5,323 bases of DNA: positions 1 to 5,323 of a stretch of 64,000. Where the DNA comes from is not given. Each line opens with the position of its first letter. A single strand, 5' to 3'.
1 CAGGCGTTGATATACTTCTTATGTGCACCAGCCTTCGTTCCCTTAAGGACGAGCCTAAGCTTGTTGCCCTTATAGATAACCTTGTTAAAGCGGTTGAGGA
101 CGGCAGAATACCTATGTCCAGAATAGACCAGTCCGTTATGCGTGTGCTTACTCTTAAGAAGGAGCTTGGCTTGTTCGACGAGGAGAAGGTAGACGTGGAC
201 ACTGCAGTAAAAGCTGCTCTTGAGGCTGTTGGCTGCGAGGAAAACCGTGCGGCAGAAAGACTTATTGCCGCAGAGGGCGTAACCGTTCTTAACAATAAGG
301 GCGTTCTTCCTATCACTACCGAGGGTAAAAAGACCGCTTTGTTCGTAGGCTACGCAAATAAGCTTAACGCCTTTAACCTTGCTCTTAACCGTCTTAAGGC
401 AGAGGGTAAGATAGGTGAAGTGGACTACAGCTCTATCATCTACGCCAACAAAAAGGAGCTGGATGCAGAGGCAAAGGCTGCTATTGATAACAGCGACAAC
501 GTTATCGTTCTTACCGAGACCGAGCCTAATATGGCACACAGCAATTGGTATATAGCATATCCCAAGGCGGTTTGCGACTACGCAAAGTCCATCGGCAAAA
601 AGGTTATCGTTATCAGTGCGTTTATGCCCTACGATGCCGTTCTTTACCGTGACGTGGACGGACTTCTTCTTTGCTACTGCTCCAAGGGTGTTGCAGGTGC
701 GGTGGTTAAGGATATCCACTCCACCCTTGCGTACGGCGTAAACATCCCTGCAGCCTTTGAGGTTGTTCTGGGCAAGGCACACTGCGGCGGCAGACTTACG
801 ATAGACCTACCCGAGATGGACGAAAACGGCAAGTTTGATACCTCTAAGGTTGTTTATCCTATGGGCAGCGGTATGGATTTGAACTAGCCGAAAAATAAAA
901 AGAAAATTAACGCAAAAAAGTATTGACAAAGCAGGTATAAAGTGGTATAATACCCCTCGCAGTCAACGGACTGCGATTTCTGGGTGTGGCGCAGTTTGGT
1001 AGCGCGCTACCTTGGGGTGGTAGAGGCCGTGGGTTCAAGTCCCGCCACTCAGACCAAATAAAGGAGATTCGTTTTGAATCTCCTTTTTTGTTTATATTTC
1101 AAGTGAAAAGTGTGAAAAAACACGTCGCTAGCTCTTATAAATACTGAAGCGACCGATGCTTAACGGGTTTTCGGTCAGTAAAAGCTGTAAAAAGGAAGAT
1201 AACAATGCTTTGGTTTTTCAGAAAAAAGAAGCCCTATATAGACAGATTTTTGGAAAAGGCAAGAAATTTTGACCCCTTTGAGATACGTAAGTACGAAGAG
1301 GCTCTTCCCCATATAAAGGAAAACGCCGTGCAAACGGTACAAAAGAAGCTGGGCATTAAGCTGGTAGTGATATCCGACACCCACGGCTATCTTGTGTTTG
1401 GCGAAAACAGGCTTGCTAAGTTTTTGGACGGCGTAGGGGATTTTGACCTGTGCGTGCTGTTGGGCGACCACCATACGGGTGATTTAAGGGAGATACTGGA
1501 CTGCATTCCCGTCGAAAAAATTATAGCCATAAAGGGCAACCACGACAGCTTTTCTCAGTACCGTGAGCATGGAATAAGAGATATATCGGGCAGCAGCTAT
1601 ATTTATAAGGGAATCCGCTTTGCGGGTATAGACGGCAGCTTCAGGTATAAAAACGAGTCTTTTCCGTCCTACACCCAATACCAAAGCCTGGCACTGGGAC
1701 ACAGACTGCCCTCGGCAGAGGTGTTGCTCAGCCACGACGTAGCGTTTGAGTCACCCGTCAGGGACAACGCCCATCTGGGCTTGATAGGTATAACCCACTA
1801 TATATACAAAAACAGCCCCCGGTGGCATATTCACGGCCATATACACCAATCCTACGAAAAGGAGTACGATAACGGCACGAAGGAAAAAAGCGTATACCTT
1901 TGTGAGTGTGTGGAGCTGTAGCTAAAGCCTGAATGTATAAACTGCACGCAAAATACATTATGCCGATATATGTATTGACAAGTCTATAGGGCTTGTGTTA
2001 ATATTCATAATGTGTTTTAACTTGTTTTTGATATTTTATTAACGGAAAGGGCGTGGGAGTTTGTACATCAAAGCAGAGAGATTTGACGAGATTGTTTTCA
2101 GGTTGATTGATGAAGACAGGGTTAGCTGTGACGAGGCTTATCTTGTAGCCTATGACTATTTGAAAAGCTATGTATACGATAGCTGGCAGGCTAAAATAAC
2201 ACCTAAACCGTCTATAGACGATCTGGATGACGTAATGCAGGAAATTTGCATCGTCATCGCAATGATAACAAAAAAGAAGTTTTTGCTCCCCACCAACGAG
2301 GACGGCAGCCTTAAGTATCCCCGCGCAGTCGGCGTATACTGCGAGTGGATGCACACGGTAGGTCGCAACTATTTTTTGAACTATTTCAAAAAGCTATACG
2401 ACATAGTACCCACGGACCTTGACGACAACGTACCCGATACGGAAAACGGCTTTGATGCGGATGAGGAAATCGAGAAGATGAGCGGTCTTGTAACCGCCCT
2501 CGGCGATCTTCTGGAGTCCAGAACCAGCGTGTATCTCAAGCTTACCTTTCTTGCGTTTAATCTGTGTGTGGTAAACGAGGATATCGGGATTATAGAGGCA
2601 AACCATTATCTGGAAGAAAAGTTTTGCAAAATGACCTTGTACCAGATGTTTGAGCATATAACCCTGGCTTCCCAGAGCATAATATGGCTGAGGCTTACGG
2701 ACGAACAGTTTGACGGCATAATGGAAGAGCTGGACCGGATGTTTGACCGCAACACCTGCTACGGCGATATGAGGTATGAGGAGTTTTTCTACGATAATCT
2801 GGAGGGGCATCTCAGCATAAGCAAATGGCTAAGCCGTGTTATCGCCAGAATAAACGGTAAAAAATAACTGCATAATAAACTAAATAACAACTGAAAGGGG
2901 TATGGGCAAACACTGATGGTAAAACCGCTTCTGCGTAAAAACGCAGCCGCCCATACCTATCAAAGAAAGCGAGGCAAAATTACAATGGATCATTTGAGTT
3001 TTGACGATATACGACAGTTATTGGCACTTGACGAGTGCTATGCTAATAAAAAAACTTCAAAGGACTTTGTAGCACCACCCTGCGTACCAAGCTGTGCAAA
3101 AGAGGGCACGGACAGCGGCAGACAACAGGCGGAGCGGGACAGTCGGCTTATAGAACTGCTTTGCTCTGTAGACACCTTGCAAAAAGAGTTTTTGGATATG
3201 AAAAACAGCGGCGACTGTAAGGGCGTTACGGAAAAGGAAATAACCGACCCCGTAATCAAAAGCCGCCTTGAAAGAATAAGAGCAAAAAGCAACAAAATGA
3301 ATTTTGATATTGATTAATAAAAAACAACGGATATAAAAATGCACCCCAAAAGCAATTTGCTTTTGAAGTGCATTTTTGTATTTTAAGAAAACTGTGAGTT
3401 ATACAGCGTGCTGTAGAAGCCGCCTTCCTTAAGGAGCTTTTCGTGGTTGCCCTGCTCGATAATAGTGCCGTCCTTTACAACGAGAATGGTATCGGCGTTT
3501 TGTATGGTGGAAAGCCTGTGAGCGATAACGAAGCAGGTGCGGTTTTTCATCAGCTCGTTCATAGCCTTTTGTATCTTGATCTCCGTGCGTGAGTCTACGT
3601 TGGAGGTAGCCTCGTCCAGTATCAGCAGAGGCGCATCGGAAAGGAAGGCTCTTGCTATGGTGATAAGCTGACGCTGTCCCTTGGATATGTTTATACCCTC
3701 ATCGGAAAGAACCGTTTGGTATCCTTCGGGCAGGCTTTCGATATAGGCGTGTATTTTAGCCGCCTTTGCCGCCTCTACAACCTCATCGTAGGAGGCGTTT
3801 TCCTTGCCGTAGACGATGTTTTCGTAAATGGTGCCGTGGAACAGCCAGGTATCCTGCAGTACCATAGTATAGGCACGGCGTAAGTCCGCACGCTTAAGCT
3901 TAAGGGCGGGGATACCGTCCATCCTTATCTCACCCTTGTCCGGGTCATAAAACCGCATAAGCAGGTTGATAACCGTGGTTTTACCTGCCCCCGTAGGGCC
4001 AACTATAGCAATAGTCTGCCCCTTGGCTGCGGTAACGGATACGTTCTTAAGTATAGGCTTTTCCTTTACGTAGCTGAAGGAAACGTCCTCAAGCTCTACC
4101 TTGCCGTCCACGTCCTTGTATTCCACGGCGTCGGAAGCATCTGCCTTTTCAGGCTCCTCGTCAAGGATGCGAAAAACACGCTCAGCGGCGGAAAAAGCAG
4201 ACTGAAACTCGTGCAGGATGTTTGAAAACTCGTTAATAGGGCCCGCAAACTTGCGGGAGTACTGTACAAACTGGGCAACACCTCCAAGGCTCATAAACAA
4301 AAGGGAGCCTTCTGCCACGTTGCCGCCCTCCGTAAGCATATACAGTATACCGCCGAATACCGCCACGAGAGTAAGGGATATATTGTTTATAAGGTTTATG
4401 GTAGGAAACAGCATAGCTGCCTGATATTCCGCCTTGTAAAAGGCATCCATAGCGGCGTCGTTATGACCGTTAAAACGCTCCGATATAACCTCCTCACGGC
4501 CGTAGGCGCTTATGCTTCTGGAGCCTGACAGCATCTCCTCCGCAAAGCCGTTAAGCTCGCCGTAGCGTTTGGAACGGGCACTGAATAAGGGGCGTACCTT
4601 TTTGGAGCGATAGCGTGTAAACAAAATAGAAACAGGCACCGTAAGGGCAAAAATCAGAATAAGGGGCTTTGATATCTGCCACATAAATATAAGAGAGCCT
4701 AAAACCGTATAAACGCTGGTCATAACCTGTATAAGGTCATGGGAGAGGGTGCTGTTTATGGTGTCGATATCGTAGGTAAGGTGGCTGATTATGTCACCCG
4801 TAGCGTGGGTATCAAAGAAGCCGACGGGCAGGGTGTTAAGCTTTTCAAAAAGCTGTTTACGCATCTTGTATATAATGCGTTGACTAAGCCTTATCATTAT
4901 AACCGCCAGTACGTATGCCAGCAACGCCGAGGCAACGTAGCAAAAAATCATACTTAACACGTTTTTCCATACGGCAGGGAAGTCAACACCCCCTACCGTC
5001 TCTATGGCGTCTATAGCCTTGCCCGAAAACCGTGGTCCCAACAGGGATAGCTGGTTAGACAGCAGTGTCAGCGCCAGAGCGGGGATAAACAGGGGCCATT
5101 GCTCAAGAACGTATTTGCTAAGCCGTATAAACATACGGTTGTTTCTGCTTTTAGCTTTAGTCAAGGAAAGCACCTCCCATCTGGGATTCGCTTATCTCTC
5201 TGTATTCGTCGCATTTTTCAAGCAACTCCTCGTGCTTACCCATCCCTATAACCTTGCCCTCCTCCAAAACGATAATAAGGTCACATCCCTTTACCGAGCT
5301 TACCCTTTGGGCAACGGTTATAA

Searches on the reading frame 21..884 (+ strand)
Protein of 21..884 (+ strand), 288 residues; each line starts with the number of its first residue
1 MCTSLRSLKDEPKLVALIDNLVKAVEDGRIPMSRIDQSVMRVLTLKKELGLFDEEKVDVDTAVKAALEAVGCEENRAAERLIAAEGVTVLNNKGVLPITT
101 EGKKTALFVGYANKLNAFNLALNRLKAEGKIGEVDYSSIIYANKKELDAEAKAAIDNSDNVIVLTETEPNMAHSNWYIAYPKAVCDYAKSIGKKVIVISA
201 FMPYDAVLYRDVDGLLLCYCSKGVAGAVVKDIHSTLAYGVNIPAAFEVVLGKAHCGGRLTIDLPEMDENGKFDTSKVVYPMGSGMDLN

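Call 41: search_protein_families(library=pfam, proteins=[window:21-884:+], max_evalue=0.00001)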
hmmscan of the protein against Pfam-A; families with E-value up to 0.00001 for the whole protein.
window:21-884:+ (288 aa): 1 family
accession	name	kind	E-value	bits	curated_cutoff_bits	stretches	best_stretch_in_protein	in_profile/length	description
PF01915.27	Glyco_hydro_3_C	-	7e-06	26.6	31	0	88-286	2-199/200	Glycosyl hydrolase family 3 C-terminal domain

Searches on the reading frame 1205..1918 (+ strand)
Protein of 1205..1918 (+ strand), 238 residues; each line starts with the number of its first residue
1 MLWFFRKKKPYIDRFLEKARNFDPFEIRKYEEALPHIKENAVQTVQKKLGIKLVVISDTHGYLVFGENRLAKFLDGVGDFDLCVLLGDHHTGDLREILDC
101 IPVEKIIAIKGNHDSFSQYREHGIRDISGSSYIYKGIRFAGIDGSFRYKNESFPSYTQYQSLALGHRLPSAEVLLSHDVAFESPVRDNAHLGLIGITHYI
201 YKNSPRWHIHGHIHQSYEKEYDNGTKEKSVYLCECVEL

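Call 41: search_protein_families(library=pfam, proteins=[window:1205-1918:+], max_evalue=0.00001)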
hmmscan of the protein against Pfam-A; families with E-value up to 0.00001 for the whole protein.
window:1205-1918:+ (238 aa): 1 family
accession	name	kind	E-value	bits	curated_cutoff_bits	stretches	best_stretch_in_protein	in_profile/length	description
PF12850.12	Metallophos_2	-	6.4e-08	33.2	27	1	52-222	2-125/154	Calcineurin-like phosphoesterase superfamily domain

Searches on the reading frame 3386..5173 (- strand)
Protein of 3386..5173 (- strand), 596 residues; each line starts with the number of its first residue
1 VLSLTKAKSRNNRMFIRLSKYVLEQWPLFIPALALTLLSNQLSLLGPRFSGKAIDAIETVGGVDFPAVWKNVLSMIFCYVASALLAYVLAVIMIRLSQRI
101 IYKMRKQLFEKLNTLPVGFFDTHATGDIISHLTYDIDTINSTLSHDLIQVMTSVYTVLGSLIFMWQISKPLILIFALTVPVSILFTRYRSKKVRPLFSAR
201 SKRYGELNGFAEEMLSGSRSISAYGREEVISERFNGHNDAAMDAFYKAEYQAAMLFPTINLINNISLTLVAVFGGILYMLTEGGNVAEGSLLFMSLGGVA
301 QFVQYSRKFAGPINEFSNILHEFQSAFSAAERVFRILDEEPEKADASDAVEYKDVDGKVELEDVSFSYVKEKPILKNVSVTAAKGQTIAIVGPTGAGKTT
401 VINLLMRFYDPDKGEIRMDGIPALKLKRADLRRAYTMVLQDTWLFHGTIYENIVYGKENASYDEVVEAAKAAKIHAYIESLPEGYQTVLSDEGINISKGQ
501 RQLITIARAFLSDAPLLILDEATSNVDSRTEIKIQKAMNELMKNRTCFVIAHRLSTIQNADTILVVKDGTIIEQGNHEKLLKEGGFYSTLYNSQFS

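Call 41: search_protein_families(library=pfam, proteins=[window:3386-5173:-], max_evalue=0.00001)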
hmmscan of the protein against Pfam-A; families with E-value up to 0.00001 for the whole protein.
window:3386-5173:- (596 aa): 3 families
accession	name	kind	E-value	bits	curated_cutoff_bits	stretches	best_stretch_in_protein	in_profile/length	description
PF00664.28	ABC_membrane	-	2.1e-45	156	28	1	32-278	4-250/274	ABC transporter transmembrane region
PF00005.33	ABC_tran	-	8.9e-30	104.5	25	1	375-524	1-137/137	ABC transporter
PF02463.25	SMC_N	-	7.1e-09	35.8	40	1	477-567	135-212/220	RecF/RecN/SMC N terminal domain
